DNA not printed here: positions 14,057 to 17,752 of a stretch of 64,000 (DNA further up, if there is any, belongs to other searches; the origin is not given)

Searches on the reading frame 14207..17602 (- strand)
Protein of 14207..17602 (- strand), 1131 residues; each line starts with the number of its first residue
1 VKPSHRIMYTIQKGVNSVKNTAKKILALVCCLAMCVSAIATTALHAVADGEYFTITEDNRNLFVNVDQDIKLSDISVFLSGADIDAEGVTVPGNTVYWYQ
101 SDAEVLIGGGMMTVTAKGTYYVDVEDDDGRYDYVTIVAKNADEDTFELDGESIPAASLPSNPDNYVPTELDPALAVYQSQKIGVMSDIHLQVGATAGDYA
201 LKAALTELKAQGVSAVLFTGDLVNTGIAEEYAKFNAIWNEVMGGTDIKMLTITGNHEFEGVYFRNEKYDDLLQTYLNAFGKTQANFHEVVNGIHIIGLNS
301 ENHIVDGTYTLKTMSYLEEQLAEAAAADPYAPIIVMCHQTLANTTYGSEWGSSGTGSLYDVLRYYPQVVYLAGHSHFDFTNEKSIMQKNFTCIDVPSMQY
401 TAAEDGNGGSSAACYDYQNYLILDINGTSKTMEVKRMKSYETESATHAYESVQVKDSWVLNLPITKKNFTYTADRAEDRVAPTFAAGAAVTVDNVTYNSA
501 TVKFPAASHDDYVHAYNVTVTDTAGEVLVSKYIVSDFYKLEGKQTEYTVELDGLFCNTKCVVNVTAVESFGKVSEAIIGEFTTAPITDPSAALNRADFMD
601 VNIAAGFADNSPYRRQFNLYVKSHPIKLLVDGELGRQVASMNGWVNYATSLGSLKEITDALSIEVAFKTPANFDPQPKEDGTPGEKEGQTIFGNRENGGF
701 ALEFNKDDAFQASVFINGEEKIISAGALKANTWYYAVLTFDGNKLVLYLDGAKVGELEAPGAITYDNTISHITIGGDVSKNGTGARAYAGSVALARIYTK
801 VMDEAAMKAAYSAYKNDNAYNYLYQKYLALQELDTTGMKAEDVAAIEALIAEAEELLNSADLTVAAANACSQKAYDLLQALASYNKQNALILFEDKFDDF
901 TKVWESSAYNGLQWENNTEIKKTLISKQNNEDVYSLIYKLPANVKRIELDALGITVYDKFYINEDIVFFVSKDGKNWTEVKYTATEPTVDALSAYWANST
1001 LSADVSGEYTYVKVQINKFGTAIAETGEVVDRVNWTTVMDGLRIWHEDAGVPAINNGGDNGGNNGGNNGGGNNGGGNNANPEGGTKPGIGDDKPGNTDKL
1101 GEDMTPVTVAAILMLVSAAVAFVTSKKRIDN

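Call 51: search_protein_families(library=pfam, proteins=[window:14207-17602:-], max_evalue=0.01)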
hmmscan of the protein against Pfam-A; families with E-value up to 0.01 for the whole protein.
window:14207-17602:- (1131 aa): 4 families
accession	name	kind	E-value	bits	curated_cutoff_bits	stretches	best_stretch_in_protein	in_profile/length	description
PF00149.33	Metallophos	-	1.7e-13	51.9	21.5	1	181-376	2-189/191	Calcineurin-like phosphoesterase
PF13385.13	Laminin_G_3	-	1.9e-13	51.2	27.6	1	688-804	34-147/151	Concanavalin A-like lectin/glucanases superfamily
PF22925.3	TS_C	-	1.2e-05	25.5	27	1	699-782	100-182/202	Trans-sialidase, C-terminal domain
PF12850.12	Metallophos_2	-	5.1e-05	23.8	27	1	181-376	2-117/154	Calcineurin-like phosphoesterase superfamily domain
